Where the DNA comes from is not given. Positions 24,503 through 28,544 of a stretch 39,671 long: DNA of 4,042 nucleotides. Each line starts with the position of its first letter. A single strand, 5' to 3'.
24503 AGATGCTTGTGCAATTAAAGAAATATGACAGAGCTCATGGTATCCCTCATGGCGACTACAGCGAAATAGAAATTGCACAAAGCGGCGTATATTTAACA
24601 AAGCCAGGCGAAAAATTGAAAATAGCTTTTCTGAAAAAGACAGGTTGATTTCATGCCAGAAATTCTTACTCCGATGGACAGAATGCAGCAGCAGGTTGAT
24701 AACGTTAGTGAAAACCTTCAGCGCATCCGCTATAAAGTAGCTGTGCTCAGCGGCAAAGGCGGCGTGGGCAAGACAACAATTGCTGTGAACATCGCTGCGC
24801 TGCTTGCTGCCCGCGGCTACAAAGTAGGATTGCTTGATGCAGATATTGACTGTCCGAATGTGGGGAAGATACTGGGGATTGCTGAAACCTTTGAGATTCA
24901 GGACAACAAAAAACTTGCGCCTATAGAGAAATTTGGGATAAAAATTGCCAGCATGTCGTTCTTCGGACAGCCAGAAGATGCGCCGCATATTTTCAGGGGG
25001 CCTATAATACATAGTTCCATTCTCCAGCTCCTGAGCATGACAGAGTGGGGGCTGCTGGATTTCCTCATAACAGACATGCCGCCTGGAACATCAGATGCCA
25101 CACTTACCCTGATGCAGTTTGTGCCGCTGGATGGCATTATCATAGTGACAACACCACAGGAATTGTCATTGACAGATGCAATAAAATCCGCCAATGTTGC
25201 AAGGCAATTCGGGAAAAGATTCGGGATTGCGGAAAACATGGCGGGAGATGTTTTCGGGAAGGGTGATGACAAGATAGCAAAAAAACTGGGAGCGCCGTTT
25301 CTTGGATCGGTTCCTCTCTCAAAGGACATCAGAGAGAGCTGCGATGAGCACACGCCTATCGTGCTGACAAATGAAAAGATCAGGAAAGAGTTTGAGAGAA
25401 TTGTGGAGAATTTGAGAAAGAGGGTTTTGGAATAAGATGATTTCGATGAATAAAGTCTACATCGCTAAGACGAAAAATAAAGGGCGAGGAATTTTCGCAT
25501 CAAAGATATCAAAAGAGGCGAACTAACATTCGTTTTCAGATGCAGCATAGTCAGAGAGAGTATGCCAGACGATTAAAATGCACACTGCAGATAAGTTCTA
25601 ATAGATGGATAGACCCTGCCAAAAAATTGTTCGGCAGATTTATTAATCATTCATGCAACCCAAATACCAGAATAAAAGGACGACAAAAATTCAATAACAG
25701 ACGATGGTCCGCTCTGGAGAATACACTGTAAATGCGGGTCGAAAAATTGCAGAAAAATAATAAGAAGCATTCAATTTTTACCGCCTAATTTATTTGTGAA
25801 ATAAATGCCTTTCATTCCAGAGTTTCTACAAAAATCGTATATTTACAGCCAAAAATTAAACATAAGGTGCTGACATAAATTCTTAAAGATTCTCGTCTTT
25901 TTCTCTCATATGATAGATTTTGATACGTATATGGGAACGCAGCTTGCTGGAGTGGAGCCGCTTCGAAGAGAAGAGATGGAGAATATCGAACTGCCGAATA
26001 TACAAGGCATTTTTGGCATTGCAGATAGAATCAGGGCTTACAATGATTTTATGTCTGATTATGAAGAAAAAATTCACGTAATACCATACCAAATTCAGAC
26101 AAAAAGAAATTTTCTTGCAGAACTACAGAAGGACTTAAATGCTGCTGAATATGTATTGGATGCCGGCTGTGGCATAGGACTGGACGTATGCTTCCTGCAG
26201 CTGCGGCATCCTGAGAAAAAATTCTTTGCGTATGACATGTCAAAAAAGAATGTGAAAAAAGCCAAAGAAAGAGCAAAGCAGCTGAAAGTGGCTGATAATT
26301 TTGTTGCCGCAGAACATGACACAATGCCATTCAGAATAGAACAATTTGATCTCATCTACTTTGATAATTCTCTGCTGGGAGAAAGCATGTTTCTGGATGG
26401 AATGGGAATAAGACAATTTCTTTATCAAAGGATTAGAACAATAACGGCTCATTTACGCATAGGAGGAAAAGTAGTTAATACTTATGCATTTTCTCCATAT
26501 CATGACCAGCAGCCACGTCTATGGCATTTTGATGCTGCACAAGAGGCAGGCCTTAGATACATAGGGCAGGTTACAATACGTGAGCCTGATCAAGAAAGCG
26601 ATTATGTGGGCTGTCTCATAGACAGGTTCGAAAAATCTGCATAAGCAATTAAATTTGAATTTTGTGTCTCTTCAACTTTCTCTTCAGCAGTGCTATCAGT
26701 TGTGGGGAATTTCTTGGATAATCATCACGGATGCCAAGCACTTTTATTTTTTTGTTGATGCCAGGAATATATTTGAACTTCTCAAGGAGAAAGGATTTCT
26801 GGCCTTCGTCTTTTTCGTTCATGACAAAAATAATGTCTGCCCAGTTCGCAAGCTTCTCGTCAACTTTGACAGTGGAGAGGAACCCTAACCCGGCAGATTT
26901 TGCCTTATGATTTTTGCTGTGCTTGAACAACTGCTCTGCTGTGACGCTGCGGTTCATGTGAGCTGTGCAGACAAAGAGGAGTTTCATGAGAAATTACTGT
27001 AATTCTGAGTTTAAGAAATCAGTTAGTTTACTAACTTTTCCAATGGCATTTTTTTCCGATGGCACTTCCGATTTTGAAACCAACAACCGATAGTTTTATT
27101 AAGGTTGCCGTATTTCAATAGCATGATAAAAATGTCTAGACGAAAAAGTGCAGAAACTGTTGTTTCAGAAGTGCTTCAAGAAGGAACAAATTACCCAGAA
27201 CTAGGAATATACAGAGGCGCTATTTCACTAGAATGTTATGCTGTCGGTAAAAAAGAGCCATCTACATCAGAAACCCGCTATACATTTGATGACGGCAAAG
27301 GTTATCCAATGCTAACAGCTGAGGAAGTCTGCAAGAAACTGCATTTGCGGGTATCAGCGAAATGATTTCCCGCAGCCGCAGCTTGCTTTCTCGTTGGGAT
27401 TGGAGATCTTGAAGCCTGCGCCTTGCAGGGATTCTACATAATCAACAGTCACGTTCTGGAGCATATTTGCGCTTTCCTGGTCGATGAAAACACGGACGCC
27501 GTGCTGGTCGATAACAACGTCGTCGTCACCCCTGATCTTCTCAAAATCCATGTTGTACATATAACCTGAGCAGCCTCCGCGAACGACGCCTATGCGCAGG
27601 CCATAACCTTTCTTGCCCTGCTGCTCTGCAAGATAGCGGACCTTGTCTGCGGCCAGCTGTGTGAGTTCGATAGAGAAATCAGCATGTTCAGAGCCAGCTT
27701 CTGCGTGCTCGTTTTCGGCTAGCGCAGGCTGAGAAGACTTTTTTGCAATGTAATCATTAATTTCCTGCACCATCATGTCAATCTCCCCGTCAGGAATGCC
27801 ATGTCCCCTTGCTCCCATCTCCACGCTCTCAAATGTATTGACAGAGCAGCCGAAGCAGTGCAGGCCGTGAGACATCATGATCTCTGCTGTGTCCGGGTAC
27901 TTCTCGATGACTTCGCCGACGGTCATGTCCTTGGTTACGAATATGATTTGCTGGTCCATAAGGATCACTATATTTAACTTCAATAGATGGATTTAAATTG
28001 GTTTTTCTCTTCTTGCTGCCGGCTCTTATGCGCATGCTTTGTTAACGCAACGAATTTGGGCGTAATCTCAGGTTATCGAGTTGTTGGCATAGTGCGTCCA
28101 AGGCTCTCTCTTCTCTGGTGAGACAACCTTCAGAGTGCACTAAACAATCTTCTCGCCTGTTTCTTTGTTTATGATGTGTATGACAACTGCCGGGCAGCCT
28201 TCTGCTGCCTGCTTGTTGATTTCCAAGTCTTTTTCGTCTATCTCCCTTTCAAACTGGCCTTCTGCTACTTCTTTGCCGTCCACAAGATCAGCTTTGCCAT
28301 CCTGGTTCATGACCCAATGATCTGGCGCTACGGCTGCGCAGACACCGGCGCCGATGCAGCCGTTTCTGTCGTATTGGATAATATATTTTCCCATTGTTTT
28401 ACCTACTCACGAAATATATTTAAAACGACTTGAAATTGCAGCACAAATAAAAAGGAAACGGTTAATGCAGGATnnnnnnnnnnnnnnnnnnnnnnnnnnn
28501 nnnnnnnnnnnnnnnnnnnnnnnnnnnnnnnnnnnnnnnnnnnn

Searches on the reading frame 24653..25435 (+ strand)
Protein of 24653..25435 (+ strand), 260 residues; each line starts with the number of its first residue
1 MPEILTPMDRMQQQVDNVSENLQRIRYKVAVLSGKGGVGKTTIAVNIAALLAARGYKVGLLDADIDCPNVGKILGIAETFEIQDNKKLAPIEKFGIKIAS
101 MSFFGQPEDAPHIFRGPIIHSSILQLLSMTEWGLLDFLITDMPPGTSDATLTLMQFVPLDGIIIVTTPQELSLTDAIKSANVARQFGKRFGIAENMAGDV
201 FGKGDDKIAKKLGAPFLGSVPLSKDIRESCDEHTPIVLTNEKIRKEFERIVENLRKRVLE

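Call 34: search_protein_families(library=pfam, proteins=[window:24653-25435:+], max_evalue=0.001)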
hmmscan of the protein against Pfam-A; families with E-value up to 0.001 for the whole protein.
window:24653-25435:+ (260 aa): 9 families
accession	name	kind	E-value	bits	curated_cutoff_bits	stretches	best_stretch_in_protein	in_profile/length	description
PF10609.15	ParA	-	9.3e-69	232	27.1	1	25-254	2-245/246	NUBPL iron-transfer P-loop NTPase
PF01656.29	CbiA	-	1.8e-17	63.9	25.4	1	29-236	1-125/125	CobQ/CobB/MinD/ParA nucleotide binding domain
PF13614.12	AAA_31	-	1.2e-10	42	27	1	29-75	4-49/177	AAA domain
PF02374.21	ArsA_ATPase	-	3.7e-06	26.8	24.3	1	28-64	2-38/305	Anion-transporting ATPase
PF00142.24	Fer4_NifH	-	1.3e-05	25.2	25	0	32-63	5-36/271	4Fe-4S iron sulfur cluster binding proteins, NifH/frxC family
PF25199.1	nSTAND_NTPase5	-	2e-05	24.9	34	1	13-66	27-81/145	Novel STAND NTPase 5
PF09140.17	MipZ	-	2e-05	24.5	20.7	1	31-75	5-49/262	ATPase MipZ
PF20720.3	nSTAND3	-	0.00015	22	27.2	1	26-59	16-49/155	Novel STAND NTPase 3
PF07015.17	VirC1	-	0.00044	20.1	24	1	30-68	5-43/231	VirC1 protein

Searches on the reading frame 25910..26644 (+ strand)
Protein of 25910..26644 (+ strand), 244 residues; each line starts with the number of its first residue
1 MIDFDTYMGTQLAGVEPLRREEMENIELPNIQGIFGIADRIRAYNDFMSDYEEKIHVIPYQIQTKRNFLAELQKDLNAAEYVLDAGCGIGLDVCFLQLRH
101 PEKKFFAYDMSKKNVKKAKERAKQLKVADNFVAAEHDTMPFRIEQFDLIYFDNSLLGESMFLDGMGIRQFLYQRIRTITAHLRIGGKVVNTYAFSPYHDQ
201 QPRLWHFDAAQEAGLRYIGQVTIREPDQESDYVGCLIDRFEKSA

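Call 34: search_protein_families(library=pfam, proteins=[window:25910-26644:+], max_evalue=0.001)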
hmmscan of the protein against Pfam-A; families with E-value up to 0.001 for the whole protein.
window:25910-26644:+ (244 aa): 8 families
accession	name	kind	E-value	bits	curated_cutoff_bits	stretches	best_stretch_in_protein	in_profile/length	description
PF13649.12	Methyltransf_25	-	8.2e-11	42.9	27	1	82-153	1-72/97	Methyltransferase domain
PF13847.12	Methyltransf_31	-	2.7e-10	40.6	27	1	78-155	3-84/145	Methyltransferase domain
PF08241.18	Methyltransf_11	-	5.6e-09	37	21.2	1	83-153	1-68/95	Methyltransferase domain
PF08242.18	Methyltransf_12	-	1.5e-06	29.3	30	1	83-154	1-74/98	Methyltransferase domain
PF05175.20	MTS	-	3.8e-05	23.8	23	1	68-149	23-102/170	Methyltransferase small domain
PF13489.12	Methyltransf_23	-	6.8e-05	23.1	27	1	61-155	8-91/164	Methyltransferase domain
PF13679.12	Methyltransf_32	-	0.00024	21.5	27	1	61-138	5-89/143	Methyltransferase domain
PF06325.19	PrmA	-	0.00061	19.8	22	1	68-149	151-230/296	Ribosomal protein L11 methyltransferase (PrmA)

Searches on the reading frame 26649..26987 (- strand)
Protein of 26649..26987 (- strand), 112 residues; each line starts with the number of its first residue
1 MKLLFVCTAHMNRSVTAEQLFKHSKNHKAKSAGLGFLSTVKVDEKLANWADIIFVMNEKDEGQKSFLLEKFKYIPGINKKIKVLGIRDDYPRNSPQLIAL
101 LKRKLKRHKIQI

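Call 34: search_protein_families(library=pfam, proteins=[window:26649-26987:-], max_evalue=0.001)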
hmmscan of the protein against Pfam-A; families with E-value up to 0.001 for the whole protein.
window:26649-26987:- (112 aa): 1 family
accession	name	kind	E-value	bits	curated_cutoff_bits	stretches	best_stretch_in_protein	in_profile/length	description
PF01451.26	LMWPc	-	3.3e-05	24.6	23.2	1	4-45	2-50/144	Low molecular weight phosphotyrosine protein phosphatase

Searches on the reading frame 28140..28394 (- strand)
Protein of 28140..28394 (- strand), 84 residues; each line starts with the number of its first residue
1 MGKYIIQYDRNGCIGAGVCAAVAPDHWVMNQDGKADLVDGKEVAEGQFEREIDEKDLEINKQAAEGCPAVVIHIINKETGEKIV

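Call 34: search_protein_families(library=pfam, proteins=[window:28140-28394:-], max_evalue=0.001)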
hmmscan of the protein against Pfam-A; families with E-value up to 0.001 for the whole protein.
window:28140-28394:- (84 aa): 2 families
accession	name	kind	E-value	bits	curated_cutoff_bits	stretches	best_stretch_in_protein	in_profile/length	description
PF13459.11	Fer4_15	-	6.9e-13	49.5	22.4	1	6-74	1-66/66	4Fe-4S single cluster domain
PF13370.11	Fer4_13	-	1.2e-08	35.9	24.5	1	9-73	2-57/58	4Fe-4S single cluster domain of Ferredoxin I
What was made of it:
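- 28140..28394 (-): 84-aa single-[4Fe-4S] ferredoxin immediately downstream of tes on the same strand. It is a candidate electron donor, which is an inference. Pfam Fer4_15 (call 34).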
